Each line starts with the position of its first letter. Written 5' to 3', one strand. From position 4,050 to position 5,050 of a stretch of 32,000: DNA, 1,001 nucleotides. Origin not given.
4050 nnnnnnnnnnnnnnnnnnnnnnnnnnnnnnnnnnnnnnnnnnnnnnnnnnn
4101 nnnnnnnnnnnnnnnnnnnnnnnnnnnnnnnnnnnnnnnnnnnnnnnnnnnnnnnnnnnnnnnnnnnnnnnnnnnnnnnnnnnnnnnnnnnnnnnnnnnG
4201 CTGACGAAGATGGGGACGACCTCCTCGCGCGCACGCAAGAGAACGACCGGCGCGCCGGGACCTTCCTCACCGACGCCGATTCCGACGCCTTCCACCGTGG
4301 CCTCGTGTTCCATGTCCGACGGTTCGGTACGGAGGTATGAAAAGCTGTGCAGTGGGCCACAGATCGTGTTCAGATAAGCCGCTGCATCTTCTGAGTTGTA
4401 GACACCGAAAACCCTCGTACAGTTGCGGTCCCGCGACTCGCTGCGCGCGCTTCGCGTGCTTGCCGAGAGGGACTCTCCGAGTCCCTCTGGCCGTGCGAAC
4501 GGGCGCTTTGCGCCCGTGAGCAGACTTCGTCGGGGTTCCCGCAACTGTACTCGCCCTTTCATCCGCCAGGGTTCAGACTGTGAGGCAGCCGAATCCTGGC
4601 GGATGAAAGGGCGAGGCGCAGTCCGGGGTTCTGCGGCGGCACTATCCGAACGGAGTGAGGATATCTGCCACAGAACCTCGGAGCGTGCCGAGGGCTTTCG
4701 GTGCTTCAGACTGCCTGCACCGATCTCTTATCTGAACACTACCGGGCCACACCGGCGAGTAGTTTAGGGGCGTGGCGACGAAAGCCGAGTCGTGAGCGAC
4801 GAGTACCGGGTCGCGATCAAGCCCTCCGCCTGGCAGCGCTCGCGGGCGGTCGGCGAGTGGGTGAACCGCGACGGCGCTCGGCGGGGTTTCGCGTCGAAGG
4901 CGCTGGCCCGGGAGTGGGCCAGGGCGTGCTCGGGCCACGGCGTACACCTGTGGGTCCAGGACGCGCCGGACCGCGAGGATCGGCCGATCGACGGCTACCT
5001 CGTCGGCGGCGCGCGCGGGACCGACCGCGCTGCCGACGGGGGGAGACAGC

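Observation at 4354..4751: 382-bp inverted-repeat-bounded, direct-repeat-flanked, helix-packed non-coding element (MITE-like insertion or novel structured RNA)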

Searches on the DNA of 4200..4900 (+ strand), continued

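Call 68: search_with_rna_model(model_id=R1, sources=[L101, L102, L103, L104, L105, L106, L107, L108, L109, L110, L111, L112, L113, L114, L115, L116, L117, L118, L119, L120, L121, L122, L123, L124, L125, L126, L127, L128, L129, L130, L131, L132, L133, L134, L135, L136, L137, L138, L139, L140, L141, L142, L143, L144, L145, L146, L147, L148, L149, L150, L151, L152, L153, L154, L155, L156, L157, L158, L159, L160, L161, L162, L163, L164, L165, L166, L167, L168, L169, L170, L171, L172, L173, L174, L175, L176, L177, L178, L179, L180, L181, L182, L183, L184, L185, L186, L187, L188, L189, L190, L191, L192], max_evalue=0.1)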
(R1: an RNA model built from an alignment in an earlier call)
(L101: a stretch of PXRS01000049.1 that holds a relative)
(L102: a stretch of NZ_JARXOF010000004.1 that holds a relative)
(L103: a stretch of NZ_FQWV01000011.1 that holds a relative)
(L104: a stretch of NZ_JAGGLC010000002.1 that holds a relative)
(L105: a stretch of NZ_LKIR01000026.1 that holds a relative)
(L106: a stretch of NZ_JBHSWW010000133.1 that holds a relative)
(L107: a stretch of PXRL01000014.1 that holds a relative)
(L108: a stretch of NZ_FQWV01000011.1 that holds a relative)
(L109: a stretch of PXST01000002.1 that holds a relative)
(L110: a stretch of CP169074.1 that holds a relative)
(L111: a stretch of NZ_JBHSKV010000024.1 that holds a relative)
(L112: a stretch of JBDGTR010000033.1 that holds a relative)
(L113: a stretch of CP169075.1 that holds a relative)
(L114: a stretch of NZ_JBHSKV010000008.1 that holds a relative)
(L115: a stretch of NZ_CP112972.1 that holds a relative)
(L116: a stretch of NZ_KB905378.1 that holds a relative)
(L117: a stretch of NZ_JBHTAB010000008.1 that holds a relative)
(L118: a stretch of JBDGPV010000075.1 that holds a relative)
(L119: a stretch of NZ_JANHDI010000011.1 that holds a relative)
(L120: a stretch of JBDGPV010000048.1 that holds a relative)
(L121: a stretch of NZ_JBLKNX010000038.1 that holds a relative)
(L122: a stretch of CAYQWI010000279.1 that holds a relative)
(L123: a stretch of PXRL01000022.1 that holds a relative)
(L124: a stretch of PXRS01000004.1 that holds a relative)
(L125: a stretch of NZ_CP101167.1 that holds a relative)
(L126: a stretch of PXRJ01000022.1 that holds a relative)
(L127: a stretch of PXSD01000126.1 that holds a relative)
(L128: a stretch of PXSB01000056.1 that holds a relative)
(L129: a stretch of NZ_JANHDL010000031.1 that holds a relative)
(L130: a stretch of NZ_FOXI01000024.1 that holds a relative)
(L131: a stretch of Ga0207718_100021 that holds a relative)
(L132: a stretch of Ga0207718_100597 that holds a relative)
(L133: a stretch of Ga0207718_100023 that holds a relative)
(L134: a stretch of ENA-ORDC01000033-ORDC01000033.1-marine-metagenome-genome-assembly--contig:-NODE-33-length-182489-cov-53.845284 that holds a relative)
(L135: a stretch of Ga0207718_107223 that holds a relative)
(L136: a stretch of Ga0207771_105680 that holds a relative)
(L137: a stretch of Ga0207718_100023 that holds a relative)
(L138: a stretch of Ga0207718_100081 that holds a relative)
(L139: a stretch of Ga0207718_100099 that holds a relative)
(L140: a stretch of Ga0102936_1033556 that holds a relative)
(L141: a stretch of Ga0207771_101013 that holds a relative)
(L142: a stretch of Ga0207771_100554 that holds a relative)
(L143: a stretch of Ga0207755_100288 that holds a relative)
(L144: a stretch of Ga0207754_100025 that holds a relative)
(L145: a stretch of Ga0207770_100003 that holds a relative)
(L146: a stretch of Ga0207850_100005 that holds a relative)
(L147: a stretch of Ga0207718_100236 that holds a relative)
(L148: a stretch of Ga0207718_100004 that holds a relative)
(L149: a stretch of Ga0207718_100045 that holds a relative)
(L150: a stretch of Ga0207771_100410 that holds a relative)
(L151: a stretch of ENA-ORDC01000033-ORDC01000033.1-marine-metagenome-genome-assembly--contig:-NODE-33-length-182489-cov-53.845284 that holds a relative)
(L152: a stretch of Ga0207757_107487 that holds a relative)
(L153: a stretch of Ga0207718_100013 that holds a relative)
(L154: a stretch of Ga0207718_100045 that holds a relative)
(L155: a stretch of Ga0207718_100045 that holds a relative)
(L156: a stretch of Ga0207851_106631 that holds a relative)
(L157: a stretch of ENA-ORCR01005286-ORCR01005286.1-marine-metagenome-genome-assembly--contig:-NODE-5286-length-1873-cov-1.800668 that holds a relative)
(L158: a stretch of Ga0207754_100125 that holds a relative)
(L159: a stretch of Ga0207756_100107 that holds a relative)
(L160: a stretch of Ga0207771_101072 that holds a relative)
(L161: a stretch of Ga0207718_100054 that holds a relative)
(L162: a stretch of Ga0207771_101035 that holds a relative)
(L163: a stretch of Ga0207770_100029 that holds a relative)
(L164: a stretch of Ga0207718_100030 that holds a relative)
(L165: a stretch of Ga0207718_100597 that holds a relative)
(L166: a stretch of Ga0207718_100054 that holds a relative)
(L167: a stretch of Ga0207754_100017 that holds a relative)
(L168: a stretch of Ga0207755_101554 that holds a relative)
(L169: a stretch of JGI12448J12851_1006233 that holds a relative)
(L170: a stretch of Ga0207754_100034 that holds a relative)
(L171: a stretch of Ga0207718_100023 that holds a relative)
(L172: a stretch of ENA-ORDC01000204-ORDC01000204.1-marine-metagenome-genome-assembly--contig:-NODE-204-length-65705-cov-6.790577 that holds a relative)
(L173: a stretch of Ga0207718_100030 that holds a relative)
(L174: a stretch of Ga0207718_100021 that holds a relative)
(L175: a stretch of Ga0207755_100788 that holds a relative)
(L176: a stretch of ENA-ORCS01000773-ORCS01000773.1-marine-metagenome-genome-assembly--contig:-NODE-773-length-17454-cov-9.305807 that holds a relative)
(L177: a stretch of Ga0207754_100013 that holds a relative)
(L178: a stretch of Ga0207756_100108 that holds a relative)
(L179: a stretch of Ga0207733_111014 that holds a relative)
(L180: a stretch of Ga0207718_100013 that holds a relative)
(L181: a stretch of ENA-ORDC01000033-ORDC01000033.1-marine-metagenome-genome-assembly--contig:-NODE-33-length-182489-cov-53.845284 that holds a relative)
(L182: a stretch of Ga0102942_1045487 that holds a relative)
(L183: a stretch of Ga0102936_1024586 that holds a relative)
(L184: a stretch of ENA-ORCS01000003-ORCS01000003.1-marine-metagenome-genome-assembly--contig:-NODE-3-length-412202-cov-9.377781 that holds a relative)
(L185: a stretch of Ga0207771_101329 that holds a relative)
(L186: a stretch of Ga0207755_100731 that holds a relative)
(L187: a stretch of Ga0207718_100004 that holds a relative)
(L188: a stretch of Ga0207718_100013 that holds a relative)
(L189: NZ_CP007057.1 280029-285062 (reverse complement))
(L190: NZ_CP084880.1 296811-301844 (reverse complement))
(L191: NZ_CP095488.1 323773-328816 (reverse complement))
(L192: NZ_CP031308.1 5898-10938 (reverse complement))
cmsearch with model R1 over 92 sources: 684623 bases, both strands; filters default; matches with E-value up to 0.1: 49.
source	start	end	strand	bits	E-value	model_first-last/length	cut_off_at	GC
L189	2474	2542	+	88.3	8.4e-22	1-69/69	no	0.62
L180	2452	2520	+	86.9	2e-21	1-69/69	no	0.68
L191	2484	2552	+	86.7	2.3e-21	1-69/69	no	0.67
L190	2474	2542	+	85.1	6.8e-21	1-69/69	no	0.64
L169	407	475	-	82.9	2.7e-20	1-69/69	no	0.68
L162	5322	5390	+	82.8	3e-20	1-69/69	no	0.67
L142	7269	7337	+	81.3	7.4e-20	1-69/69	no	0.68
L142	6233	6301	+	76.5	1.6e-18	1-69/69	no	0.67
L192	2483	2549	+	69.7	1.3e-16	1-69/69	no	0.64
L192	3889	3952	-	64.7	3.3e-15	1-69/69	no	0.69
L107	2463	2529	-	54.6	2.2e-12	1-69/69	no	0.73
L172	1283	1356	+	44.9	1.1e-09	1-69/69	no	0.68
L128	6248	6310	-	38.3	7.6e-08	1-69/69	no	0.75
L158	8471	8531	+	38.2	8.2e-08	1-69/69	no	0.72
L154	312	391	-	28.4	4.5e-05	1-69/69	no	0.69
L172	1389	1456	+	26.4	0.00016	1-69/69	no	0.75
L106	323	383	+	26.3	0.00018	1-69/69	no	0.75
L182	1260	1324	+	25.4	0.0003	1-69/69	no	0.65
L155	2744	2807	-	23.7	0.0009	1-69/69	no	0.52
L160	10892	10948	-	23.5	0.0011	1-69/69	no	0.6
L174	4315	4377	+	23.1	0.0013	1-69/69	no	0.56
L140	1036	1098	-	22.8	0.0016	1-69/69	no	0.57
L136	203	255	-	22.2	0.0024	1-69/69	no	0.6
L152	1787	1839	-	22.2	0.0024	1-69/69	no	0.6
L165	208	260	-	22.2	0.0024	1-69/69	no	0.6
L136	225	294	+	21.6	0.0036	1-69/69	no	0.61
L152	1809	1878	+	21.6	0.0036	1-69/69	no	0.61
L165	230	299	+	21.6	0.0036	1-69/69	no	0.61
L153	5539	5607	+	21.5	0.0039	1-69/69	no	0.71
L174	10689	10745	-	21.4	0.0039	1-69/69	no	0.6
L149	11807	11863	+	21.4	0.0041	1-69/69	no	0.58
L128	7657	7728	+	20.7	0.0061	1-69/69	no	0.69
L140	1071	1130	+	20.6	0.0067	1-69/69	no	0.62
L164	30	96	+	20.5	0.0069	1-69/69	no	0.54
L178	1202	1264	+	19.6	0.013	1-69/69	no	0.54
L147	376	437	+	19.4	0.014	1-69/69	no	0.63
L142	6253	6330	-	19.4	0.015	1-69/69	no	0.71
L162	5342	5413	-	19.2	0.017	1-69/69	no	0.69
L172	1253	1311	-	19.1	0.018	1-69/69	no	0.68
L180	2293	2363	+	19.1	0.018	1-69/69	no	0.63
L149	11769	11835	-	18.9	0.019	1-69/69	no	0.55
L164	2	58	-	18.8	0.021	1-69/69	no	0.54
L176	1071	1135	-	17.9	0.038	1-69/69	no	0.69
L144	5781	5845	-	17.9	0.038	1-69/69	no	0.69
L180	2426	2480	-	17.7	0.044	1-69/69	no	0.65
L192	3924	3969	+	17.5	0.05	1-69/69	no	0.7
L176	13000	13076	-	17.1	0.065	1-69/69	no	0.65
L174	3849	3901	-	17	0.067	5-60/69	no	0.72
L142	7304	7322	-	16.4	0.1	36-54/69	no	0.79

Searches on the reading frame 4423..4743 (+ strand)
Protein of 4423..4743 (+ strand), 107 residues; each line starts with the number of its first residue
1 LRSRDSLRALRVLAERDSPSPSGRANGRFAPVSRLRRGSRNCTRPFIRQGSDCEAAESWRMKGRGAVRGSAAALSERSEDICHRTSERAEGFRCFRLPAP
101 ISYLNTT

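Call 79: find_homologous_proteins(query=window:4423-4743:+, max_evalue=0.001)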
Query seq(107 aa) (107 aa): 1 proteins with E <= 0.001 among 55 candidates.
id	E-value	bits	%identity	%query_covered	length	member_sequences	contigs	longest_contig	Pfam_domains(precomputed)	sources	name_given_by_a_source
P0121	3.1e-10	58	72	46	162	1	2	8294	-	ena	-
